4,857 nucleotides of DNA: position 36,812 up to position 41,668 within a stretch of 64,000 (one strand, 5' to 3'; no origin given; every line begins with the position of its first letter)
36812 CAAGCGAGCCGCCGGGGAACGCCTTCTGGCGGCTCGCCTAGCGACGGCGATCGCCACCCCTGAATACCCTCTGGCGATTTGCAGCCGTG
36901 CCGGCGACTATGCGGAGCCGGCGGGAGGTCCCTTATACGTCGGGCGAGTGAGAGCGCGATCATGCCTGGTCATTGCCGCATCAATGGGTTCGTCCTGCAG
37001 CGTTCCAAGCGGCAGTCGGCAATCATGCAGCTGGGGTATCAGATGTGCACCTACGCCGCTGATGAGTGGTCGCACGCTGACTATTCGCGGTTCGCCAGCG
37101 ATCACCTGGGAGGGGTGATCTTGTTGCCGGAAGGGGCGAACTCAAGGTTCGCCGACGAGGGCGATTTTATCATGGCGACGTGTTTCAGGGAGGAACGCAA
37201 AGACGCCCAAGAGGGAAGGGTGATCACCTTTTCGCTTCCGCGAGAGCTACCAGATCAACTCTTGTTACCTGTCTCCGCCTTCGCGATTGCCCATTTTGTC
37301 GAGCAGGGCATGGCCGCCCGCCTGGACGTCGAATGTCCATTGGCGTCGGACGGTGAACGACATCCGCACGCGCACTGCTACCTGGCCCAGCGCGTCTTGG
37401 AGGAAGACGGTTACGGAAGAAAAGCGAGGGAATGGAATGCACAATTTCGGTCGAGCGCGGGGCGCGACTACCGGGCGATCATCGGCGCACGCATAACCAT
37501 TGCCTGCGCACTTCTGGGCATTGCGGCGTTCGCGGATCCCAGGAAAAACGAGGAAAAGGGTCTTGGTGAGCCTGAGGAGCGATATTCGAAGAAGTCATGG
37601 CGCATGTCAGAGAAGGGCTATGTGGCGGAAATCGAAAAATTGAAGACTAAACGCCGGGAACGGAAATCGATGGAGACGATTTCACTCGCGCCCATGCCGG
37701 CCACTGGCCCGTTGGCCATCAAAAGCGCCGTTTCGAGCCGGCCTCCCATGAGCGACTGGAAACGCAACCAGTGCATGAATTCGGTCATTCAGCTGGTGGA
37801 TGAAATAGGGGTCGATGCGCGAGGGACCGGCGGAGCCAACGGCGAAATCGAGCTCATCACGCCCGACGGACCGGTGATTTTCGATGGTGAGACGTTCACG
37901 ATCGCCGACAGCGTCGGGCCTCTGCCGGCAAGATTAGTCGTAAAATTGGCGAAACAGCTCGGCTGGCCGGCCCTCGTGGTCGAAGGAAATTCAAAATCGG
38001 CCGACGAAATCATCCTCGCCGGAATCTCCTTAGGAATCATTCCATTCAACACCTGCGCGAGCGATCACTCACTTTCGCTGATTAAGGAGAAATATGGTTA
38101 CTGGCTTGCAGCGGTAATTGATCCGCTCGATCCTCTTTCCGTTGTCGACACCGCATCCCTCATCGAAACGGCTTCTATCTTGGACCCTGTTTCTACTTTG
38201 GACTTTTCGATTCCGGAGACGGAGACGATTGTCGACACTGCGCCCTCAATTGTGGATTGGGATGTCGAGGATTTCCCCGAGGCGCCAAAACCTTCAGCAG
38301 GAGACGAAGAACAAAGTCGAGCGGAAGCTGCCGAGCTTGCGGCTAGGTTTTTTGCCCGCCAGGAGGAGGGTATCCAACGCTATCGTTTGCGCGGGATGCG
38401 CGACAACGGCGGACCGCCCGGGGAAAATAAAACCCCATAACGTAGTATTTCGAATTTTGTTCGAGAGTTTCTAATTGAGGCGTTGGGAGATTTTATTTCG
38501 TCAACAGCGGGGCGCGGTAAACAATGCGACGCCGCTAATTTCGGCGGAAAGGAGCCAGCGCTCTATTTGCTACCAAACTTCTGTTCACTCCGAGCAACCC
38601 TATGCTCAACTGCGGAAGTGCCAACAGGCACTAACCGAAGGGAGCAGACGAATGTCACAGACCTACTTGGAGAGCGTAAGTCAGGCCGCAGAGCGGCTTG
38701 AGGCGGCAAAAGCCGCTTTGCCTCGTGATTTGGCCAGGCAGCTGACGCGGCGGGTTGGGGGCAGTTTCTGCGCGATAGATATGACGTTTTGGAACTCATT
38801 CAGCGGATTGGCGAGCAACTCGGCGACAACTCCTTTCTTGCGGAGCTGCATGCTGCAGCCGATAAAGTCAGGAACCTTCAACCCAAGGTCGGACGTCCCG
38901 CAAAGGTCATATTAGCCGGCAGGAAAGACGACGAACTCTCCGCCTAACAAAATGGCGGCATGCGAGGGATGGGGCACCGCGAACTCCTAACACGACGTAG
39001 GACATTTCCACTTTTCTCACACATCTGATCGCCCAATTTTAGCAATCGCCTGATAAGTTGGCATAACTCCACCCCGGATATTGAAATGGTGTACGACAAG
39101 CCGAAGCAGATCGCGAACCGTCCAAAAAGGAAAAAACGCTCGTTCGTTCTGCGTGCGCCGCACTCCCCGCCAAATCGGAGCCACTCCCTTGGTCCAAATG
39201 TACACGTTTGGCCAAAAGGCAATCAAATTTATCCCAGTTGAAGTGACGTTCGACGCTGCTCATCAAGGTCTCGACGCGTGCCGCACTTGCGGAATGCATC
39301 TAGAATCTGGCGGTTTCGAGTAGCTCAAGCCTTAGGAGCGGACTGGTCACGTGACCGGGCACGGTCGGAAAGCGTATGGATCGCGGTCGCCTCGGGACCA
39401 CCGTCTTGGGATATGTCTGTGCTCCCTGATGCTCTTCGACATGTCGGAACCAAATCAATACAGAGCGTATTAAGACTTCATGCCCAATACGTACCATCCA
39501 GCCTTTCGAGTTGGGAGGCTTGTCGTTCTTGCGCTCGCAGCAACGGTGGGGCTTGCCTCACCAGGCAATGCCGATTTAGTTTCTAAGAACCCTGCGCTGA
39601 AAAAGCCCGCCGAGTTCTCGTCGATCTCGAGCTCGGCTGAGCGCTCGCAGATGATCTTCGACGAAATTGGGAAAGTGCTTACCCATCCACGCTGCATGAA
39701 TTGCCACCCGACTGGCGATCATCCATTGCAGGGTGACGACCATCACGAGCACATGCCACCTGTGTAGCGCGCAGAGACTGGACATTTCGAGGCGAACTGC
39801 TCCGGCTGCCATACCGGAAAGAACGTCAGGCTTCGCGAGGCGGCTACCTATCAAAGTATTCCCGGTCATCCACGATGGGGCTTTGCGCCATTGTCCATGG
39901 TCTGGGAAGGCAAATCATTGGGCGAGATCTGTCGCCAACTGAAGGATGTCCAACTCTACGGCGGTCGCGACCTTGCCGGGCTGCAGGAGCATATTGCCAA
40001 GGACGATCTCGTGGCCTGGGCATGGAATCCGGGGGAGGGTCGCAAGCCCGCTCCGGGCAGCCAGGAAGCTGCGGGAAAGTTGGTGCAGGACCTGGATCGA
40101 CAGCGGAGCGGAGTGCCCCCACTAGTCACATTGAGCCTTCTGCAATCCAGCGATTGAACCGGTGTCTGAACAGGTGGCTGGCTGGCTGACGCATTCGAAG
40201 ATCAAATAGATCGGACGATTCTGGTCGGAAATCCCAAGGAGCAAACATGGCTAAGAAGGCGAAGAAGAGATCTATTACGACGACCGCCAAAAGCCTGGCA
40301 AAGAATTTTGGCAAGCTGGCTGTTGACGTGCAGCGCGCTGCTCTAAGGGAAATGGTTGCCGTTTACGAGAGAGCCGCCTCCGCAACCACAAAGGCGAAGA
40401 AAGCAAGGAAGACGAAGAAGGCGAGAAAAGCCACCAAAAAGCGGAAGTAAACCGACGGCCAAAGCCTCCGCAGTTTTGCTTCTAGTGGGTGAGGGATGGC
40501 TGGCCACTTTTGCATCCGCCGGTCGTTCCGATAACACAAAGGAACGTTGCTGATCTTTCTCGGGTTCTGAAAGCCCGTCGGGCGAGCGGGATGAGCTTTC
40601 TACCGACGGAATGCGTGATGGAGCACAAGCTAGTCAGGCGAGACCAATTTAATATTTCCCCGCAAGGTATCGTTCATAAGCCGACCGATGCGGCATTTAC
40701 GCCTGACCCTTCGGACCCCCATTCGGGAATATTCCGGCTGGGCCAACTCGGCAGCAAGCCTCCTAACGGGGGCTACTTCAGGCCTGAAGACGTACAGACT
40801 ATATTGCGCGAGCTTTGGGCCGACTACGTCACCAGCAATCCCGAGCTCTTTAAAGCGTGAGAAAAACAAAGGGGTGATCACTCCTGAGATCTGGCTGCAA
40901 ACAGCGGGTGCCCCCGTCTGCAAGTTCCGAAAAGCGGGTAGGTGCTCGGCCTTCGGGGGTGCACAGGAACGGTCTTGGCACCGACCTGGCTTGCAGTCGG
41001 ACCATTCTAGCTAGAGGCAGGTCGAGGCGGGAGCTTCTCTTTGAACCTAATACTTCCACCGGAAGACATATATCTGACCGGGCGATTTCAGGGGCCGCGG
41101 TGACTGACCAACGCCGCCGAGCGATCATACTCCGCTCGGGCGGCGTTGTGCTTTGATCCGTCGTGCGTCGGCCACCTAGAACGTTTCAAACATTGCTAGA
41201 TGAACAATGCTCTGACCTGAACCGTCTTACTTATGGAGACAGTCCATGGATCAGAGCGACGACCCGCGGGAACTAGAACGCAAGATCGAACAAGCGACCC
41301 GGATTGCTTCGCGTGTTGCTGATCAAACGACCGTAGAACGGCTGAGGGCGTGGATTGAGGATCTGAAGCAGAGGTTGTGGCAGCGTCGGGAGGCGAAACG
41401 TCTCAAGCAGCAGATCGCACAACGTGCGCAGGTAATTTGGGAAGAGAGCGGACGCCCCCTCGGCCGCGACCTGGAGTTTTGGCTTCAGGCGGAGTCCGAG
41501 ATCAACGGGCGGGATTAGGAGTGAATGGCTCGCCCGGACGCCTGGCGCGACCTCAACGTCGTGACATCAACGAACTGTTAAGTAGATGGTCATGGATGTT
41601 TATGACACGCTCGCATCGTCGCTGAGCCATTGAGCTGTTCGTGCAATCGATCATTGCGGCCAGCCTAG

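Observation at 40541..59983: Integrated general-stress island: 16 sigma-EcfG-type promoters in front of stress genes and tiny unknown proteins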

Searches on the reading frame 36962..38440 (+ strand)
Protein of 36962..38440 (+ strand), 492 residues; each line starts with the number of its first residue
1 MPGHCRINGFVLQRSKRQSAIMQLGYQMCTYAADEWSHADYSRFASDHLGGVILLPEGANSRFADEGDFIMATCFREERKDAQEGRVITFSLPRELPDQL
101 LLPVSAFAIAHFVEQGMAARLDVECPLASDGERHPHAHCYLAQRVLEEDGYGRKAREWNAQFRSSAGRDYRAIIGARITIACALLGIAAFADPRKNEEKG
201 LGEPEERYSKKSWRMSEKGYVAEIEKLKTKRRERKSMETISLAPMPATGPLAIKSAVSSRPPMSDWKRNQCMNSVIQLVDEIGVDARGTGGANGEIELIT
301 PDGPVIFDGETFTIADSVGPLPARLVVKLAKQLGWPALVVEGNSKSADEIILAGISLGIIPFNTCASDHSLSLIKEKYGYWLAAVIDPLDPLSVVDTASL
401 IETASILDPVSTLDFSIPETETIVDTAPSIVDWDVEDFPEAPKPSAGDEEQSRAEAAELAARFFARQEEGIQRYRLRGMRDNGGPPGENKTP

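Call 19: search_protein_families(library=pfam, max_evalue=0.01, proteins=[window:36962-38440:+])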
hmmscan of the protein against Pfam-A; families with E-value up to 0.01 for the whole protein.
window:36962-38440:+ (492 aa): 1 family
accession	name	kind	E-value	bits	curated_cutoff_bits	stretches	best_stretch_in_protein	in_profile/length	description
PF03389.21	MobA_MobL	-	6e-13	49.6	26.7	1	18-157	1-138/224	MobA/MobL family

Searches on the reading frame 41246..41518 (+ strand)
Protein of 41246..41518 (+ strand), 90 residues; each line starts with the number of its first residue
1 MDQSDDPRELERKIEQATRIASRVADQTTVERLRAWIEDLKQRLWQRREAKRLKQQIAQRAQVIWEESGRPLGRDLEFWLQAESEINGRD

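Call 19: search_protein_families(library=pfam, max_evalue=0.01, proteins=[window:41246-41518:+])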
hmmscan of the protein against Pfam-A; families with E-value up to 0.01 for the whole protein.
window:41246-41518:+ (90 aa): 2 families
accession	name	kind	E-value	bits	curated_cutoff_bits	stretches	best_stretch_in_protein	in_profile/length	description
PF11154.13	DUF2934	-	1.5e-12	47.4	22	1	55-86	4-35/37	Protein of unknown function (DUF2934)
PF08340.16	YicC-like_C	-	0.0018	18.8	27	1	18-81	18-80/120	Endoribonuclease YicC-like, C-terminal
